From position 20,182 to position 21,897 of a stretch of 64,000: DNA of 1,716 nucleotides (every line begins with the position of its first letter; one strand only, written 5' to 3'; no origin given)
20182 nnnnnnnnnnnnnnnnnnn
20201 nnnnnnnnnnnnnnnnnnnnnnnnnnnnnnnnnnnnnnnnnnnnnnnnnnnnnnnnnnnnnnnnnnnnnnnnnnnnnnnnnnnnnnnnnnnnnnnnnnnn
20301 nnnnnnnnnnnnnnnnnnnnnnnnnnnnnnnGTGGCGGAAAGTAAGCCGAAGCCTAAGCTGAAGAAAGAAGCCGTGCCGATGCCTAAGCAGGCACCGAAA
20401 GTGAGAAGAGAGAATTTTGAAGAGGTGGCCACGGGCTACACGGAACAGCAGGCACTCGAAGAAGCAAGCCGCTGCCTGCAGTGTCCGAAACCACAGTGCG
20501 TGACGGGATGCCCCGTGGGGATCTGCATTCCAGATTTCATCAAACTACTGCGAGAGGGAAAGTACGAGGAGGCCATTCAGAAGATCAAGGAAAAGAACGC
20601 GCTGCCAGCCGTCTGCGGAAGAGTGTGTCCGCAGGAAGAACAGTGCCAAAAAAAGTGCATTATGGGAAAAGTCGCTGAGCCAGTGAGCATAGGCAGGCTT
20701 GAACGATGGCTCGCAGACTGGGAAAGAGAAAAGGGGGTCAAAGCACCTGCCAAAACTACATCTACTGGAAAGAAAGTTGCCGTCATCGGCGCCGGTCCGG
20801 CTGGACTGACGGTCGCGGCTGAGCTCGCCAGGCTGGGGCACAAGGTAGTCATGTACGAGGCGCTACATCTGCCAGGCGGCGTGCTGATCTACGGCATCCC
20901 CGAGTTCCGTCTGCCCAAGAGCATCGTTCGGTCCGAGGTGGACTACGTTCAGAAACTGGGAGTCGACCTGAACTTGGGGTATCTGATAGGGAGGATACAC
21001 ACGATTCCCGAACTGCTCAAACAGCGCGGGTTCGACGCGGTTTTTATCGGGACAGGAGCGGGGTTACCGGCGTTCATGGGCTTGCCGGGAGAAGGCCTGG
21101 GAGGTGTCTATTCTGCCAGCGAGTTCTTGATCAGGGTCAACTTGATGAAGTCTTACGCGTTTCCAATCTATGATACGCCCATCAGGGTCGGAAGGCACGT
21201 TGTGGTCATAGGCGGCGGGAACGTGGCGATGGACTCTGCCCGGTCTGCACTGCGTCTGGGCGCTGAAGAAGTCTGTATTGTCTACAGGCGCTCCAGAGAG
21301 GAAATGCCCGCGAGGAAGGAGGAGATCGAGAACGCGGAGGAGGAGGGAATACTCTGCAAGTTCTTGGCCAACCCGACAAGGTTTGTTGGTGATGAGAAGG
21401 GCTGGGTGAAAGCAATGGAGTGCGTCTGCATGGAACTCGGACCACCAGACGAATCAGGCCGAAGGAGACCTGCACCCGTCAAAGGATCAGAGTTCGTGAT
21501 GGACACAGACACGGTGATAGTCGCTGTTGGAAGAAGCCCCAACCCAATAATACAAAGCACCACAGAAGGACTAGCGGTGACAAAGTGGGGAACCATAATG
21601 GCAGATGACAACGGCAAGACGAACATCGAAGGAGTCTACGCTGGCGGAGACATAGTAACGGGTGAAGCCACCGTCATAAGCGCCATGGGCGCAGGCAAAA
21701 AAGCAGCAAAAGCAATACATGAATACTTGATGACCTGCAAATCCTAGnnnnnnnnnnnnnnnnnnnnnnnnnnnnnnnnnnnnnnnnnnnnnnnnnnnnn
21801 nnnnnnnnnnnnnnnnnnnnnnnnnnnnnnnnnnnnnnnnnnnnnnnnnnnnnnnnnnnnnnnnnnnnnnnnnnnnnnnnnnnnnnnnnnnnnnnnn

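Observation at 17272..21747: NfnAB-like bifurcating oxidoreductase genes co-operonic with a duplicated ferredoxin-MvhD protein and a TrxB-like flavoprotein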

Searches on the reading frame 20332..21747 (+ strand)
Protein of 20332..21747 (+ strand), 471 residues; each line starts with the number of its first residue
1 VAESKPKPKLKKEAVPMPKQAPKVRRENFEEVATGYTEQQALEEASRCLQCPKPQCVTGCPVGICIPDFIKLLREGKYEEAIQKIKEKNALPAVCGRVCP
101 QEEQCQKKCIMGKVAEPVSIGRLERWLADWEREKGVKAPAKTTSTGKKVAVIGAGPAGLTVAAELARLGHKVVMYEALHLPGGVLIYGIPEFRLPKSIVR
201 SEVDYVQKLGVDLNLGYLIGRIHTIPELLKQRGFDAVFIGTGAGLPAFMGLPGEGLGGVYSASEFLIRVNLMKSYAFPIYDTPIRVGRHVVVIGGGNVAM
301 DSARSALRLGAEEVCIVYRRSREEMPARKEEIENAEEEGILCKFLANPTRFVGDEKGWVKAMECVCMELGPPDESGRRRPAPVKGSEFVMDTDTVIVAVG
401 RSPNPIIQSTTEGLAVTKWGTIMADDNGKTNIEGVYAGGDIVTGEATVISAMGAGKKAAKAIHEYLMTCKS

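Call 7: search_protein_families(library=pfam, proteins=[window:20332-21747:+], max_evalue=0.01)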
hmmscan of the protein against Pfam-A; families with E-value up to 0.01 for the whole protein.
window:20332-21747:+ (471 aa): 18 families
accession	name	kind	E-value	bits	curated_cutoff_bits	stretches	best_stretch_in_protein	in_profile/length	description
PF14691.11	Fer4_20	-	5.3e-43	145.9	25.8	1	25-135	1-112/113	Dihydroprymidine dehydrogenase domain II, 4Fe-4S cluster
PF07992.20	Pyr_redox_2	-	2.3e-37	129.5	26.1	1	147-455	1-291/291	Pyridine nucleotide-disulphide oxidoreductase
PF00070.33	Pyr_redox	-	1.7e-11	44.9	22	2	289-361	1-76/82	Pyridine nucleotide-disulphide oxidoreductase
PF13738.12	Pyr_redox_3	-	2.4e-08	34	30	1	287-322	164-198/305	Pyridine nucleotide-disulphide oxidoreductase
PF03807.23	F420_oxidored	-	1.8e-07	32.1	21.6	0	290-333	2-45/94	NADP oxidoreductase coenzyme F420-dependent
PF01262.27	AlaDh_PNT_C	-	3.9e-07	30.2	23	0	289-316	30-57/214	Alanine dehydrogenase/PNT, C-terminal domain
PF13450.12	NAD_binding_8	-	4.2e-07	30.6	21.9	1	151-183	1-33/68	NAD(P)-binding Rossmann-like domain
PF13241.12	NAD_binding_7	-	3.6e-06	27.9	22.1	1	287-335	7-51/104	Putative NAD(P)-binding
PF01266.30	DAO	-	1e-05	25.7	27.9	1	148-182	1-35/353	FAD dependent oxidoreductase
PF12831.13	FAD_oxidored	-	1.6e-05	24.8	27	1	149-185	2-38/416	FAD dependent oxidoreductase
PF02826.25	2-Hacid_dh_C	-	2.2e-05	24.3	25.1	1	136-177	26-67/178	D-isomer specific 2-hydroxyacid dehydrogenase, NAD binding domain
PF01134.28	GIDA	-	2.8e-05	23.8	22.1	1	148-175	1-28/391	Glucose inhibited division protein A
PF01494.25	FAD_binding_3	-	8.1e-05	22.4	22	1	148-177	3-32/349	FAD binding domain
PF03486.20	HI0933_like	-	9.7e-05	22.4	50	1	148-179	2-33/244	HI0933-like protein Rossmann domain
PF01946.23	Thi4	-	0.00021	21.1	26.2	1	148-204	19-74/235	Thi4 family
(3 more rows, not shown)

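Call 10: search_solved_structures(query=window:20332-21747:+, max_evalue=1e-20)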
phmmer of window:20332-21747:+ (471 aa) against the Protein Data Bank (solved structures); distinct sequences matched with E-value up to 1e-20: 12.
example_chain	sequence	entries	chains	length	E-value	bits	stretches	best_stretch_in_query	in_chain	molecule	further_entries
4ylf_B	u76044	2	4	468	2.1e-176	590.3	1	11-466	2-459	Dihydropyrimidine dehydrogenase subunit A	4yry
5jca_L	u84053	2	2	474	1.1e-164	551.7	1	8-467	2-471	NADH-dependent Ferredoxin:NADP Oxidoreductase (NfnI) subunit alpha | NADH-dependent Ferredoxin:NADP Oxidoreductase subunit alpha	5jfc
5vj7_A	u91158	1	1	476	1.7e-153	514.8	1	8-467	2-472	Oxidoreductase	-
9bov_A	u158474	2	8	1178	8.9e-100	337.7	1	53-466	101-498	Molybdopterin oxidoreductase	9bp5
9n5u_A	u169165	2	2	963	1.3e-97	330.5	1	54-466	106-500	NfnA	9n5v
6s6s_G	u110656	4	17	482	3.5e-95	322.5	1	16-466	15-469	Glutamate synthase [NADPH] small chain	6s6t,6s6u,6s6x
2vdc_G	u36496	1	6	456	1.5e-92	313.8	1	28-466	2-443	GLUTAMATE SYNTHASE [NADPH] SMALL CHAIN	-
8oh5_C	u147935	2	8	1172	8.4e-91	308.1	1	5-469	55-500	Formate dehydrogenase-O, major subunit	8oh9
7mfm_I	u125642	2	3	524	2.4e-51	178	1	18-468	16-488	Glutamate synthase (NADPH) small chain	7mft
1h7x_A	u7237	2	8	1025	5.9e-48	166.8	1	27-467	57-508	DIHYDROPYRIMIDINE DEHYDROGENASE | Dihydropyrimidine dehydrogenase [NADP(+)]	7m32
1gt8_A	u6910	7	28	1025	5.9e-48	166.8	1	27-467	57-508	DIHYDROPYRIMIDINE DEHYDROGENASE | Dihydropyrimidine dehydrogenase [NADP(+)]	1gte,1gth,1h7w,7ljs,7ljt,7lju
7m31_A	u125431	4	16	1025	5.9e-48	166.8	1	27-467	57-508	Dihydropyrimidine dehydrogenase [NADP(+)]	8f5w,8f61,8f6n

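Call 33: search_solved_structures(query=window:20332-21747:+, max_evalue=1e-140, show_alignments=3)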
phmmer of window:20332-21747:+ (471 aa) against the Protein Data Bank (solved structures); distinct sequences matched with E-value up to 1e-140: 3.
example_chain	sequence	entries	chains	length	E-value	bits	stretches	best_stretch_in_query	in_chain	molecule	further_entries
4ylf_B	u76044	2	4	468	2.1e-176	590.3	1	11-466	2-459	Dihydropyrimidine dehydrogenase subunit A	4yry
5jca_L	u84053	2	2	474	1.1e-164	551.7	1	8-467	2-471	NADH-dependent Ferredoxin:NADP Oxidoreductase (NfnI) subunit alpha | NADH-dependent Ferredoxin:NADP Oxidoreductase subunit alpha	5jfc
5vj7_A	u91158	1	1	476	1.7e-153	514.8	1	8-467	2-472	Oxidoreductase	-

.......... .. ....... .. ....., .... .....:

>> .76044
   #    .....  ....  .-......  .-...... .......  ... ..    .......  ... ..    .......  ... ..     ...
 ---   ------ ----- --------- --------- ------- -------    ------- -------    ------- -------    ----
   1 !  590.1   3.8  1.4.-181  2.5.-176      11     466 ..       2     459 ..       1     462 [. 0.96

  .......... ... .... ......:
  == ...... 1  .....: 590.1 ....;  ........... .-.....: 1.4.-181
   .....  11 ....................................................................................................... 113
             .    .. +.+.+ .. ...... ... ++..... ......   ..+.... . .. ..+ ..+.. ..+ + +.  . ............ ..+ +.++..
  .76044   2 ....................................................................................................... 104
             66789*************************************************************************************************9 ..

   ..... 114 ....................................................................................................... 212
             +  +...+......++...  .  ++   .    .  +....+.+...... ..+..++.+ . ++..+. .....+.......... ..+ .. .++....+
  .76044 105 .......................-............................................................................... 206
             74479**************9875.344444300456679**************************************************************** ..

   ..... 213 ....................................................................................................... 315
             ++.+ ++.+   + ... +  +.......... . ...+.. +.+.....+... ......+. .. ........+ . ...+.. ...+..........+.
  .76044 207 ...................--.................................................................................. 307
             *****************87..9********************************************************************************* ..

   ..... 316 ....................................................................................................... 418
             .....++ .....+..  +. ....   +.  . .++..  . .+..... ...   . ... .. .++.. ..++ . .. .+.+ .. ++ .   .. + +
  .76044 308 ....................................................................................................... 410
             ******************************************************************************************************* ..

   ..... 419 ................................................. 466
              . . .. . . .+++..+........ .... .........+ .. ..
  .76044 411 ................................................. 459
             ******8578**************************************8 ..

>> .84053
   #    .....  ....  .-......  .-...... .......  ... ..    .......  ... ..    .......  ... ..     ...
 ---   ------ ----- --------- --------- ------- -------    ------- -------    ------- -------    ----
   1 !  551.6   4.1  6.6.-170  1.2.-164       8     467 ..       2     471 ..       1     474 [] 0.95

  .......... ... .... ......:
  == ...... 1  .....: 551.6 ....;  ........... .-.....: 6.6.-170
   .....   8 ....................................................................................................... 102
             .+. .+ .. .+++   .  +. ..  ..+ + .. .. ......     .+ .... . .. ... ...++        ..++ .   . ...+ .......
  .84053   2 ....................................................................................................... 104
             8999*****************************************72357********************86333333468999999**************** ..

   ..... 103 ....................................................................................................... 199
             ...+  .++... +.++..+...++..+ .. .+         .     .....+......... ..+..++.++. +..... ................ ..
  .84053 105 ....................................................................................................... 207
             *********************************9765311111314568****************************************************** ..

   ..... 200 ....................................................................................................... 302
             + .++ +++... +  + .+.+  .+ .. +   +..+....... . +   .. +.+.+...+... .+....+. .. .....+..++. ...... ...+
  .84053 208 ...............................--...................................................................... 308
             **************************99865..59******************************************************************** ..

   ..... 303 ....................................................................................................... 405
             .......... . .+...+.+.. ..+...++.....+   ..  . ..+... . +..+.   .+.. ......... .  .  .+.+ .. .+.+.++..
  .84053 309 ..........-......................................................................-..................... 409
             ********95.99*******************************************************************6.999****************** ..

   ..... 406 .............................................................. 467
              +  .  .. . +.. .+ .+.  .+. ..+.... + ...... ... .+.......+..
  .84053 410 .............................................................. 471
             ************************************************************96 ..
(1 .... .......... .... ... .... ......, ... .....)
